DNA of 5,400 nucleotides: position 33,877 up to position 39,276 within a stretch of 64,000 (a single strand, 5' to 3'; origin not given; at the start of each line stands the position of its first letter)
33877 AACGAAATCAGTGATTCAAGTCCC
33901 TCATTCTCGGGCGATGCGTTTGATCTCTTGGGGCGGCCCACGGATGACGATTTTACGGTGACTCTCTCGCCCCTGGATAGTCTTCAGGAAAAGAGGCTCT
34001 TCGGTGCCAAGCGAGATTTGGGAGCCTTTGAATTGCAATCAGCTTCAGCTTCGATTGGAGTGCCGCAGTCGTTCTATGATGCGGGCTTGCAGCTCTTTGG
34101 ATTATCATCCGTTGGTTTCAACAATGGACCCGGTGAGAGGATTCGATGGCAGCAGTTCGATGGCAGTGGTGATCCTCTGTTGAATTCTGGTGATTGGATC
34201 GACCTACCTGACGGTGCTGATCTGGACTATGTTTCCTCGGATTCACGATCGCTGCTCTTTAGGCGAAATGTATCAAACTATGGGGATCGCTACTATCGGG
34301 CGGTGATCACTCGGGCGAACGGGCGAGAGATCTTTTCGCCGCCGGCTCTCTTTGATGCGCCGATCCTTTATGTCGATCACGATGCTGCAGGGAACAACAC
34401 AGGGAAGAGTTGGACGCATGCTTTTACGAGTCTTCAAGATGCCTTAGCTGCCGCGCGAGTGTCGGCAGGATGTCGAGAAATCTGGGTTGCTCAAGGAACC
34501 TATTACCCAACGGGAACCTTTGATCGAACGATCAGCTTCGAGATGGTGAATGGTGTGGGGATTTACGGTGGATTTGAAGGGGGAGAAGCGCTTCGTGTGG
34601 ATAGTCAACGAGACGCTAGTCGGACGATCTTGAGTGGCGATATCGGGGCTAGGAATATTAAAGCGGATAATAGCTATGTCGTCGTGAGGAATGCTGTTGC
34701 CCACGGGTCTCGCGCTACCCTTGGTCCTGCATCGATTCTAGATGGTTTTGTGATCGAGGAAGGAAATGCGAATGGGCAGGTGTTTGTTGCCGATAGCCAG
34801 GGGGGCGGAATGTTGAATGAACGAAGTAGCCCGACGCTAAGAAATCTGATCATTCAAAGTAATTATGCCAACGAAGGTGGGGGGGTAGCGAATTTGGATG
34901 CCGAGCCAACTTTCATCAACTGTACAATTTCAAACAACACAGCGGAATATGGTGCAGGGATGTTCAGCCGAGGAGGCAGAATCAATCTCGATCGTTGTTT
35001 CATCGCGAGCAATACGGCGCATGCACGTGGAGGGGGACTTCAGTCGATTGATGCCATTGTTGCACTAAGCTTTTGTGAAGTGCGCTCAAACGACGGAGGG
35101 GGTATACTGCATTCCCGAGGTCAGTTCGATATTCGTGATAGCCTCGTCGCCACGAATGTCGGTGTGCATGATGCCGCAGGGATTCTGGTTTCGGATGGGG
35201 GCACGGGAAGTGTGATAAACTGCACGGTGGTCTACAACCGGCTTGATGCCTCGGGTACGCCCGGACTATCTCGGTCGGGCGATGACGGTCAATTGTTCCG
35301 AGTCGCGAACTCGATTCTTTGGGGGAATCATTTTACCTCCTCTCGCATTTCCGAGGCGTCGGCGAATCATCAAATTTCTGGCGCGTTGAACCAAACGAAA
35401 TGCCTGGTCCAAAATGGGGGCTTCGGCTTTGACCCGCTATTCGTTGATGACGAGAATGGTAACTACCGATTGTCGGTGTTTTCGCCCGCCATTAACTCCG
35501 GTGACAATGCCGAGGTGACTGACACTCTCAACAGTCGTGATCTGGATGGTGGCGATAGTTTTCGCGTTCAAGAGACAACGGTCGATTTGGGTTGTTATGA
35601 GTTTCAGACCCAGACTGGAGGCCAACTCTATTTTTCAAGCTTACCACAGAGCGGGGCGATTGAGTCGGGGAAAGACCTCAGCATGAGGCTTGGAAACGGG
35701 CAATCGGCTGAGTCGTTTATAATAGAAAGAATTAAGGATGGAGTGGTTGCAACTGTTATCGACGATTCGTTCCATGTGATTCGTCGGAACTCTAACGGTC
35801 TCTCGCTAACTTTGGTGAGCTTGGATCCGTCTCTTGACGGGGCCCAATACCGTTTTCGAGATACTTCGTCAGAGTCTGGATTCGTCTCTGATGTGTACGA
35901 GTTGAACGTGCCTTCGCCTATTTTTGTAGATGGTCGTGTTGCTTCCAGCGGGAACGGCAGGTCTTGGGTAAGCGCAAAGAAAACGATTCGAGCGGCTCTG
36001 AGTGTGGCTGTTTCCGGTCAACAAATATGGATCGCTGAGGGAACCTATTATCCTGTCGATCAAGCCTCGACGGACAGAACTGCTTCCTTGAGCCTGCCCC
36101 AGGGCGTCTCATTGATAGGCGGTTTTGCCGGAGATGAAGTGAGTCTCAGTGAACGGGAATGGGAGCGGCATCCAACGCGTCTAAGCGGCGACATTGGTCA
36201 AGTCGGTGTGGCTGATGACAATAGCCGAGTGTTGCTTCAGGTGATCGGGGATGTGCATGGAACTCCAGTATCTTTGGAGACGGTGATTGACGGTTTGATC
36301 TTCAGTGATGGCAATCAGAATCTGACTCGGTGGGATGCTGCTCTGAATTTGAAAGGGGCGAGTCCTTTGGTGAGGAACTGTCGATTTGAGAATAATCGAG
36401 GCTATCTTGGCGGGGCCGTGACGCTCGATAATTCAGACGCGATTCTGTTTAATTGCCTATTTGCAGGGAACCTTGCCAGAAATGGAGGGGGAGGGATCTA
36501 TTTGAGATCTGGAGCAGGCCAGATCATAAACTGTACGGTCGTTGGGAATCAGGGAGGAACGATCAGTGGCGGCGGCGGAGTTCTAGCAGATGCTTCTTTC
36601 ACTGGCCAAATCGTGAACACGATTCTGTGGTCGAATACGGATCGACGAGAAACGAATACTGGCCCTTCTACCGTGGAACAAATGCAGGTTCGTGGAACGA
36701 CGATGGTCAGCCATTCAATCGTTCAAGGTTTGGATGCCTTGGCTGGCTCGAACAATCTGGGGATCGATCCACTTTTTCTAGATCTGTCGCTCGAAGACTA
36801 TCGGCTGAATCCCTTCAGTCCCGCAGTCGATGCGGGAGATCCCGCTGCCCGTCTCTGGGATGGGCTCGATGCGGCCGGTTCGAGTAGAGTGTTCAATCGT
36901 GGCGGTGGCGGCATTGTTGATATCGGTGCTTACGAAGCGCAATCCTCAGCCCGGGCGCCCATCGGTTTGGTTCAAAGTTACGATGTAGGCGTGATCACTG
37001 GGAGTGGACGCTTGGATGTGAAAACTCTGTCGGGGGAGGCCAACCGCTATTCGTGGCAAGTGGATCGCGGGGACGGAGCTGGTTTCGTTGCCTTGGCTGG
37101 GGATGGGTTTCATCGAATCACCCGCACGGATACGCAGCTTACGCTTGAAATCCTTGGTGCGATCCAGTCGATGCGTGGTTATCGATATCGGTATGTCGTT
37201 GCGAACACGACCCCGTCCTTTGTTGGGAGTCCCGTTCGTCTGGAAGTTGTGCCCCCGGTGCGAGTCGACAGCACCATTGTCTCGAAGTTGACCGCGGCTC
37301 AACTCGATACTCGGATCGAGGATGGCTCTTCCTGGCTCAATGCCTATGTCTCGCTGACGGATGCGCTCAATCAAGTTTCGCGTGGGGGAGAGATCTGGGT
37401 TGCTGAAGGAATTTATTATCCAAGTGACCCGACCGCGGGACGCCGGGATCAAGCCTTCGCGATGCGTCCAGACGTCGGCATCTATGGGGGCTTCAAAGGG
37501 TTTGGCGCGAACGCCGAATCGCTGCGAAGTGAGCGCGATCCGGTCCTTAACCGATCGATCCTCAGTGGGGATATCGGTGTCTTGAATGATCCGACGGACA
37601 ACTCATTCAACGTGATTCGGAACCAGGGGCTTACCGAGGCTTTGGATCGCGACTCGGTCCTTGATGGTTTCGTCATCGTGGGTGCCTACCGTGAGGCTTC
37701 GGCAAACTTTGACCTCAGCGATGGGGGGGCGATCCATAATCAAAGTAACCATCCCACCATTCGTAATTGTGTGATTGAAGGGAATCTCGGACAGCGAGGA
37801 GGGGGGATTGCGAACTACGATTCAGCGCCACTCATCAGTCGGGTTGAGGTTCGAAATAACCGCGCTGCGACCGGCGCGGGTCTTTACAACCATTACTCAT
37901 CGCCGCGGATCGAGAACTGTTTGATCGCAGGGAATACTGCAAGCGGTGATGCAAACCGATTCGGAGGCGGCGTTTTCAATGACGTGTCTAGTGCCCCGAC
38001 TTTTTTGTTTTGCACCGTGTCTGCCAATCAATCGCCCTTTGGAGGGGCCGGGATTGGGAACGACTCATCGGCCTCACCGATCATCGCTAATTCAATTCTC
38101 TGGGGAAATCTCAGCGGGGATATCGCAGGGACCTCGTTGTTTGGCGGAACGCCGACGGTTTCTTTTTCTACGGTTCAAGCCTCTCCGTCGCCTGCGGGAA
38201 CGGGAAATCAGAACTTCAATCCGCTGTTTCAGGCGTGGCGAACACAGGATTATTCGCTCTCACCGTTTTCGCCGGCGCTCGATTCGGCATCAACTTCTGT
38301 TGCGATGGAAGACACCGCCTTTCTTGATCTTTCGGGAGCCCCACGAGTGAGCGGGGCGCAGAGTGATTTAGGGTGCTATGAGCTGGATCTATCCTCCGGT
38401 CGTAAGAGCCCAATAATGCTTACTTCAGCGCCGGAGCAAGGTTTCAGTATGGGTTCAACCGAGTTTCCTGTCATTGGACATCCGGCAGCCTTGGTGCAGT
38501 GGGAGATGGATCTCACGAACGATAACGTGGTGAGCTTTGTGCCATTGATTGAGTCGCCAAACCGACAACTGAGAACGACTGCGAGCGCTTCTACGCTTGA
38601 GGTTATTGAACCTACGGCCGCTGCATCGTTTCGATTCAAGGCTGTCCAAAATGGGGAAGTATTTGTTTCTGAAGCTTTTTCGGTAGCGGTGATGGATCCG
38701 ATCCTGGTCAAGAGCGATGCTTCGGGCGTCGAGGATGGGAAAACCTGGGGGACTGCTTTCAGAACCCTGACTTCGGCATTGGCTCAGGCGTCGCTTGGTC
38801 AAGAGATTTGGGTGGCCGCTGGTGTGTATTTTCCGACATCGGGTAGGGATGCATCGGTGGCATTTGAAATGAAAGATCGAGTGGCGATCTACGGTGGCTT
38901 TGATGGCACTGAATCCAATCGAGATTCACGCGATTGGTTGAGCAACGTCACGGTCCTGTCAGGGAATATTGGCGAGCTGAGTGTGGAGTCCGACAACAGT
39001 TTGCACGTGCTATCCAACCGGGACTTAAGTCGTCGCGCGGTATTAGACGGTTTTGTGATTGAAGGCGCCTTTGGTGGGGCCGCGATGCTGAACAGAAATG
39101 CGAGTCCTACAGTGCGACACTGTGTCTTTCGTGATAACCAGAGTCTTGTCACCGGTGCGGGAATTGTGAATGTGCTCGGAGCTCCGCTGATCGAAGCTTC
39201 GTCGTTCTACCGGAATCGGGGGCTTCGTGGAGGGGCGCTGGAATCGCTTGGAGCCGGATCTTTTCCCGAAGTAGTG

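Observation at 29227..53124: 23.9-kb single ORF encoding a 7,965-aa secreted giant protein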

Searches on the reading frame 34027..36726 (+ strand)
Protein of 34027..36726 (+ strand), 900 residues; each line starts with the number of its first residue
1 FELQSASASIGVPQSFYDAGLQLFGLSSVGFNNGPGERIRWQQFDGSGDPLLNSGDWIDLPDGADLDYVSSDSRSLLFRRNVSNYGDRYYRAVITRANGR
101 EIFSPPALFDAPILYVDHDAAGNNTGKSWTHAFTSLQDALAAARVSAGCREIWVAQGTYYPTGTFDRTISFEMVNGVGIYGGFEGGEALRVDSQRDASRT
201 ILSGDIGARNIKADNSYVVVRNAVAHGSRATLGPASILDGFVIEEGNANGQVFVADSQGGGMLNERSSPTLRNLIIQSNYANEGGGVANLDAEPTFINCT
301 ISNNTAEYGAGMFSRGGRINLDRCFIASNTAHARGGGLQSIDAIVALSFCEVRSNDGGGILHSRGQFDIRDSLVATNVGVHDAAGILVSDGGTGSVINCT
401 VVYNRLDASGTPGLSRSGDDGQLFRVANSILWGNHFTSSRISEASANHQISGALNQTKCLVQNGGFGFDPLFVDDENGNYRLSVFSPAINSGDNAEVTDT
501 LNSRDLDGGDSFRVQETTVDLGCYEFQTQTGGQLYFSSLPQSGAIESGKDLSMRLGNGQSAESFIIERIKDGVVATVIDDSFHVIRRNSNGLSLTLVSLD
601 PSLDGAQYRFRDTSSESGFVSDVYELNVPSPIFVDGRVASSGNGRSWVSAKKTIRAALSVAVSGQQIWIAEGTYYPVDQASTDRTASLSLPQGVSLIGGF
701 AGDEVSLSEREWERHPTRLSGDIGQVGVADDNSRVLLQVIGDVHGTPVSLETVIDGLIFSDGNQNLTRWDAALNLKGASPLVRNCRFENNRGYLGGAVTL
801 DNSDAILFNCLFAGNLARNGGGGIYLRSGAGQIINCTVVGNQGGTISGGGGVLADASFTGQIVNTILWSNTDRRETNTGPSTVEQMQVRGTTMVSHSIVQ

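Call 5: search_protein_families(library=pfam, proteins=[window:34027-36726:+], max_evalue=0.01)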
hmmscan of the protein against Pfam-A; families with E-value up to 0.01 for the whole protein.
window:34027-36726:+ (900 aa): 1 family
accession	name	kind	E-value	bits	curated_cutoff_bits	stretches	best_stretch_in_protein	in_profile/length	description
PF07602.17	DUF1565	-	0.0064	16.3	20.3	0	652-705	16-65/257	Protein of unknown function (DUF1565)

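Call 12: search_protein_families(library=ncbifam, proteins=[window:34027-36726:+], max_evalue=0.01)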
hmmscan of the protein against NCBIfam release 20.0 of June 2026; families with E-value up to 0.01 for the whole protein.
window:34027-36726:+ (900 aa): 3 families
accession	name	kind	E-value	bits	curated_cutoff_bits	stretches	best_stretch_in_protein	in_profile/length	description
NF047854.1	LIC10774_subfam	equivalog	2e-07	30.3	380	1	632-702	61-127/358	LIC10774/LIC10365 family surface protein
NF041518.1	choice_anch_Q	domain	0.00013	22.1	25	1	479-527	16-58/58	choice-of-anchor Q domain-containing protein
TIGR03804.1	para_beta_helix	repeat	0.00041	20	19.45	0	809-842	9-43/44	parallel beta-helix repeat protein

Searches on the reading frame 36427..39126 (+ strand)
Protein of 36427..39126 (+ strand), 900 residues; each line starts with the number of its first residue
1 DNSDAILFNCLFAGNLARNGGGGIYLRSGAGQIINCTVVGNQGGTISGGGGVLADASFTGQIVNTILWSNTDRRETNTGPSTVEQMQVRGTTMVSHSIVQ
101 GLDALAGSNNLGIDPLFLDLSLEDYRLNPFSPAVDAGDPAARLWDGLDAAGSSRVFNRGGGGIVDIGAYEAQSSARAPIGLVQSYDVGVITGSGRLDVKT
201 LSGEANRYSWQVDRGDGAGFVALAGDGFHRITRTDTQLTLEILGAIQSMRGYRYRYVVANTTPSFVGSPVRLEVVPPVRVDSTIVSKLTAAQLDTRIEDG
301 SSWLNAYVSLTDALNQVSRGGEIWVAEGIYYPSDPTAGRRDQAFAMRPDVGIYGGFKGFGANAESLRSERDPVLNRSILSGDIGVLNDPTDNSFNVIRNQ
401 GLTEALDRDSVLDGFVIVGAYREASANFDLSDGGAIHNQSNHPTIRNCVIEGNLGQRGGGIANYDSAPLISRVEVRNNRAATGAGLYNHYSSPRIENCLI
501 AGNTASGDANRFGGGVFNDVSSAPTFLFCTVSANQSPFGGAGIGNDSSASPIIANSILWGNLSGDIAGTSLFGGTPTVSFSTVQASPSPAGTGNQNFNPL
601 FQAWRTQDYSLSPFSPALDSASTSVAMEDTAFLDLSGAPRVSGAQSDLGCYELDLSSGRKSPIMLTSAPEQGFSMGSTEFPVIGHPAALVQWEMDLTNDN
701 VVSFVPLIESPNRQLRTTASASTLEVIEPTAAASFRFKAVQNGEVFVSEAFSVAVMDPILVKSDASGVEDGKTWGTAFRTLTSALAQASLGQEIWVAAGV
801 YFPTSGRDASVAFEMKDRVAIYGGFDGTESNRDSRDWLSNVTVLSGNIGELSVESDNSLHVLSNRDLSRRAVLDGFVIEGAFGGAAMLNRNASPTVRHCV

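Call 5: search_protein_families(library=pfam, proteins=[window:36427-39126:+], max_evalue=0.01)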
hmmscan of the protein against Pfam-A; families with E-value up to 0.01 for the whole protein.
window:36427-39126:+ (900 aa): 2 families
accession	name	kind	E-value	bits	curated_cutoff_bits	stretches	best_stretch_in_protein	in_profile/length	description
PF13229.12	Beta_helix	-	8.9e-10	38.9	25.9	1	434-562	25-138/158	Right handed beta helix region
PF07602.17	DUF1565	-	7.8e-06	25.8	20.3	0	774-827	11-62/257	Protein of unknown function (DUF1565)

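Call 12: search_protein_families(library=ncbifam, proteins=[window:36427-39126:+], max_evalue=0.01)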
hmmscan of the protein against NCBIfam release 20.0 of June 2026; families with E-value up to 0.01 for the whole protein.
window:36427-39126:+ (900 aa): 3 families
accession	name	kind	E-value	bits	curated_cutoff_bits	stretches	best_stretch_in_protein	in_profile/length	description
NF041518.1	choice_anch_Q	domain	1.3e-14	54.2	25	2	124-172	16-58/58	choice-of-anchor Q domain-containing protein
NF047854.1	LIC10774_subfam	equivalog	4e-06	26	380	0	776-828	78-128/358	LIC10774/LIC10365 family surface protein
TIGR03804.1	para_beta_helix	repeat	0.0071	16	19.45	0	9-42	9-43/44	parallel beta-helix repeat protein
